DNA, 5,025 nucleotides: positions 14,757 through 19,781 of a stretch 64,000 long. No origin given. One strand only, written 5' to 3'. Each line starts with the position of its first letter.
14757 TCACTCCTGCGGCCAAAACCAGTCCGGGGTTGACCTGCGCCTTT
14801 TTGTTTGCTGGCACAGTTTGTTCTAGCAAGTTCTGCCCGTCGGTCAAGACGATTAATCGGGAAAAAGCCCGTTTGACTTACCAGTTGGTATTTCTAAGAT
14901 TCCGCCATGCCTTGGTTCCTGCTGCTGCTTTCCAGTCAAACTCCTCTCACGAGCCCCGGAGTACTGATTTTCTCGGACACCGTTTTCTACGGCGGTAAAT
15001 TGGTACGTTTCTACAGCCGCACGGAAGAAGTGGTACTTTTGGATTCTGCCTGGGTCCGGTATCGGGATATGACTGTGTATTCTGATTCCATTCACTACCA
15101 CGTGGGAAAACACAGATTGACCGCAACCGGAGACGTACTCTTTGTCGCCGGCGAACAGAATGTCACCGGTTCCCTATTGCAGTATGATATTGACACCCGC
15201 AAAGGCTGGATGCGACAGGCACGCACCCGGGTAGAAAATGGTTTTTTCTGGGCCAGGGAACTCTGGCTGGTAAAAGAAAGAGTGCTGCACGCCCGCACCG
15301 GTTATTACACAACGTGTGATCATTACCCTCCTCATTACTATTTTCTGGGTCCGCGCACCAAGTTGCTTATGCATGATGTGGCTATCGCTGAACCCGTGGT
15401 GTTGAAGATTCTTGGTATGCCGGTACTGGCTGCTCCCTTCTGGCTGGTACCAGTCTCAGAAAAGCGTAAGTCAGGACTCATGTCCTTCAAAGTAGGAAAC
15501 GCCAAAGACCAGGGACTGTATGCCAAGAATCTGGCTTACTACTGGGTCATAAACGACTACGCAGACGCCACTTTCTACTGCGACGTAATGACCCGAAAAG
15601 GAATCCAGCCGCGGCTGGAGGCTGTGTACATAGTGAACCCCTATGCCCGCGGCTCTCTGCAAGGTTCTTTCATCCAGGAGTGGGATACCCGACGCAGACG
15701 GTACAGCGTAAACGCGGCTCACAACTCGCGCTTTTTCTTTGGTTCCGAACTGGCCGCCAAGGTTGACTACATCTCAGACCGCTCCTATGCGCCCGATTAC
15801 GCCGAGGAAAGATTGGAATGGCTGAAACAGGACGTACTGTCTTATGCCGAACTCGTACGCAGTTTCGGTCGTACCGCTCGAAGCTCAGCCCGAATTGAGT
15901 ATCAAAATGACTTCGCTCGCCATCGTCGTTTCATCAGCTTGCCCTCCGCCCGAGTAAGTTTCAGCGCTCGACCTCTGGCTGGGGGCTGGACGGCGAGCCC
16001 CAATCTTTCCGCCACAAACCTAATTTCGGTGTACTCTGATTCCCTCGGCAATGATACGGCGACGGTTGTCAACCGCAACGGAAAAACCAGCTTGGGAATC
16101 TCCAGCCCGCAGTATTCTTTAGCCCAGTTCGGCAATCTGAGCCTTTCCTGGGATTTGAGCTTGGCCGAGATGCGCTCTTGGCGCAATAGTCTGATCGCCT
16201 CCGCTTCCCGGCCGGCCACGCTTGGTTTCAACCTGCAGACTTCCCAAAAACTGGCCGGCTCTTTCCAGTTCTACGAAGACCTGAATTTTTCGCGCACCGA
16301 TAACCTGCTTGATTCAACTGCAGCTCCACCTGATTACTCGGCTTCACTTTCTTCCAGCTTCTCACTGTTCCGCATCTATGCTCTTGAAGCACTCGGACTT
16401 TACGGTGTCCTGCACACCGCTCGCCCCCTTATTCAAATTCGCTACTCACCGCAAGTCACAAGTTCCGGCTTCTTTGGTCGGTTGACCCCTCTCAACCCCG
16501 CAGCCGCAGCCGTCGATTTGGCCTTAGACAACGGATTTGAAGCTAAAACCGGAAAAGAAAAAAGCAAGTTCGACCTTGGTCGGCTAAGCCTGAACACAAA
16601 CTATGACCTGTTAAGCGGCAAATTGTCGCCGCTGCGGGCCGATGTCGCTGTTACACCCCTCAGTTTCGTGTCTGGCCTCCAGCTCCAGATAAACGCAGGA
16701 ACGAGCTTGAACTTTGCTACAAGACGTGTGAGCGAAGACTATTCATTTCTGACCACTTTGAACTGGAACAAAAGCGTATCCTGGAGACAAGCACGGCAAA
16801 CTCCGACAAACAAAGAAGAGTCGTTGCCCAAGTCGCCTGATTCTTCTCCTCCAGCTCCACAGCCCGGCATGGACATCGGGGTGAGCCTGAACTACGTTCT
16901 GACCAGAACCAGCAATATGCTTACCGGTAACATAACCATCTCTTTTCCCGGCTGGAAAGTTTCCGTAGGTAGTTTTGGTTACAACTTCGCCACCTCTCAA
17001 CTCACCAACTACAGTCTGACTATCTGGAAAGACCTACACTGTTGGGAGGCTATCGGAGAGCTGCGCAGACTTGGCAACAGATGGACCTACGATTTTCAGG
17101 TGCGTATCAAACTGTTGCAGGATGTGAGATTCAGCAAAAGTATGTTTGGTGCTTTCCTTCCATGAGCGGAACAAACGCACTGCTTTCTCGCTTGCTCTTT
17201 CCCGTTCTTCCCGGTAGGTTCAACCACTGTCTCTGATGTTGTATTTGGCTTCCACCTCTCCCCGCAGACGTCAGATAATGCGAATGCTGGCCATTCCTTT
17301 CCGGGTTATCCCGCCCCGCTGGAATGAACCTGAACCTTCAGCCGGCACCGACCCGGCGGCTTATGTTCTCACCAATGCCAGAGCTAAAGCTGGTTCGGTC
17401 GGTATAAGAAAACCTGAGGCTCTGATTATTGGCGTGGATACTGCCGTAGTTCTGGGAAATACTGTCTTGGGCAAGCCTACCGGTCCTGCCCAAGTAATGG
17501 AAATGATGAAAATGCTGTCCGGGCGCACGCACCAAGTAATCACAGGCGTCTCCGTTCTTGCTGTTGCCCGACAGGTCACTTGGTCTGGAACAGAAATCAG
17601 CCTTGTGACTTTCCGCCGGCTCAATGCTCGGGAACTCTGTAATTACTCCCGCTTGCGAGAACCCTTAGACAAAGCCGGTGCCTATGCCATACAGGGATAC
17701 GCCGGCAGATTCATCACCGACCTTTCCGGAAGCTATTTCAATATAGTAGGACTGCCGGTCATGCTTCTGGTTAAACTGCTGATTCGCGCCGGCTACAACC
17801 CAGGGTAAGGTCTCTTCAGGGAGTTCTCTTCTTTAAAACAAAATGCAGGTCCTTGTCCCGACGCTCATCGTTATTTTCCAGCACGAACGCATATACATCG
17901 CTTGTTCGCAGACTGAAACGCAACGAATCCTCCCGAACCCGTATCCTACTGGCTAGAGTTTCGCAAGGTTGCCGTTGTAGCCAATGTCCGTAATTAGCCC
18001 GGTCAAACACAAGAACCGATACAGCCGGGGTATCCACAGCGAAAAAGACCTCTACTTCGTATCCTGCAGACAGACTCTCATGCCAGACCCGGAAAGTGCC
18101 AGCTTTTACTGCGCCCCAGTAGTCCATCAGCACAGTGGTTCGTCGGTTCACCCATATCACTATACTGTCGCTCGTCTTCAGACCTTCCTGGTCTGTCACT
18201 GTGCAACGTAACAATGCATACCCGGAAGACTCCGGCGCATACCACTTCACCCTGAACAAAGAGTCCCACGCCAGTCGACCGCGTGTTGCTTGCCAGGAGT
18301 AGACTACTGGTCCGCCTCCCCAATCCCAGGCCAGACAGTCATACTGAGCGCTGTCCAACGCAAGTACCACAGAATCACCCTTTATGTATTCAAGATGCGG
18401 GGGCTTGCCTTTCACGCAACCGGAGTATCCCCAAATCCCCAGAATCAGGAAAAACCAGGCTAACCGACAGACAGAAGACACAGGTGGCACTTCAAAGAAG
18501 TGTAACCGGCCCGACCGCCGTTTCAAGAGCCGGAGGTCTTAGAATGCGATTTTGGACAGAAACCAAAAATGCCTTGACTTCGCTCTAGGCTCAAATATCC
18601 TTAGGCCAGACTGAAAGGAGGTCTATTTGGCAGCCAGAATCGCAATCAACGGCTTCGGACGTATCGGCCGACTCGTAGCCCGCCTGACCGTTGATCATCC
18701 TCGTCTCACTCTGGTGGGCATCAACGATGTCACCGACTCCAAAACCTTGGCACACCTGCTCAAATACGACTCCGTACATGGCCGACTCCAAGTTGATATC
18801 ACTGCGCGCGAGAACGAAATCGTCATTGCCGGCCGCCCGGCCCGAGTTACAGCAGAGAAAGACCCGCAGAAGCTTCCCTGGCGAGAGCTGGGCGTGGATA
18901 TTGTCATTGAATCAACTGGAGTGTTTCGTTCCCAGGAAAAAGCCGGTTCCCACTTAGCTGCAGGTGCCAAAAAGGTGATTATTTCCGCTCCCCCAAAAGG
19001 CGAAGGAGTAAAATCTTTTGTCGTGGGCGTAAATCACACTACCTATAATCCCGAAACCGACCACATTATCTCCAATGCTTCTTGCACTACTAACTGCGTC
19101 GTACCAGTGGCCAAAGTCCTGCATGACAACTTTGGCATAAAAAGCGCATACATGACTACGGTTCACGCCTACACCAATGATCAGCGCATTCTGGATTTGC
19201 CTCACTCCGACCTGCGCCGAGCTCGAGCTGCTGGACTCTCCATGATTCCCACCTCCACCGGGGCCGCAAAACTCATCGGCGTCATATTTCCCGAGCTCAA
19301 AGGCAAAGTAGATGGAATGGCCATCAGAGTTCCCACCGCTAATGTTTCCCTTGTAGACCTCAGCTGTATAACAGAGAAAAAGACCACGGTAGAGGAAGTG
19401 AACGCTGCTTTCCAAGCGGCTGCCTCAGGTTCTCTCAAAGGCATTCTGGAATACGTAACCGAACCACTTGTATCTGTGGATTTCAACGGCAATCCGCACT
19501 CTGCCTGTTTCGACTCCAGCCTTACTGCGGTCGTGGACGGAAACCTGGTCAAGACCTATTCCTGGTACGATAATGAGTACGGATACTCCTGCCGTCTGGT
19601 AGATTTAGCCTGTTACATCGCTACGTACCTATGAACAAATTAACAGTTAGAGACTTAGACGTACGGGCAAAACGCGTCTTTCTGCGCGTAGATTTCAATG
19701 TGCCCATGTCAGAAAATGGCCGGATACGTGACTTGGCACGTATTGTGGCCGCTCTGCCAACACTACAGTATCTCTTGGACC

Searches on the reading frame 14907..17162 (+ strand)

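Call 54: search_protein_families(library=pfam, proteins=[window:14907-17162:+], max_evalue=0.00001)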
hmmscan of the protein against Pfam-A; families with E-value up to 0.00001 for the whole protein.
window:14907-17162:+ (752 aa): 1 family
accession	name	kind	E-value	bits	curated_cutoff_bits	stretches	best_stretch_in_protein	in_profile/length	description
PF19838.5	LptD_2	-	3.1e-27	95.8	22.5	1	160-583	2-447/464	LptD protein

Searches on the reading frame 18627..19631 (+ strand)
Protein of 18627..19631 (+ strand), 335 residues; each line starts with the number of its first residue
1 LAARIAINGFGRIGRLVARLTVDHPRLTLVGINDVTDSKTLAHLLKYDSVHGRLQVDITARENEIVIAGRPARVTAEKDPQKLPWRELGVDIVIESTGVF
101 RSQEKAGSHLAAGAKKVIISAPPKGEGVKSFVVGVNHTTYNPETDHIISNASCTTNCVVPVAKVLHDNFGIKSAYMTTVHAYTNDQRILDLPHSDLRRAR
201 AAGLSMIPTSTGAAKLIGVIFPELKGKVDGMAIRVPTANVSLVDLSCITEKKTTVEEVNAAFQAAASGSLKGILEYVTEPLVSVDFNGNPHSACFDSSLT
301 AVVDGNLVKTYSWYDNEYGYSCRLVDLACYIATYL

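Call 53: search_protein_families(library=pfam, proteins=[window:18627-19631:+], max_evalue=0.00001)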
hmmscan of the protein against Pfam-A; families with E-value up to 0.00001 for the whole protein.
window:18627-19631:+ (335 aa): 2 families
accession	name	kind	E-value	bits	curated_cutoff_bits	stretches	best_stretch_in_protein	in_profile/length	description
PF02800.25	Gp_dh_C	-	3.1e-65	219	24.4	1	159-314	2-158/158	Glyceraldehyde 3-phosphate dehydrogenase, C-terminal domain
PF00044.30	Gp_dh_N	-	3.9e-38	130.2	31.7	1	4-102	2-100/101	Glyceraldehyde 3-phosphate dehydrogenase, NAD binding domain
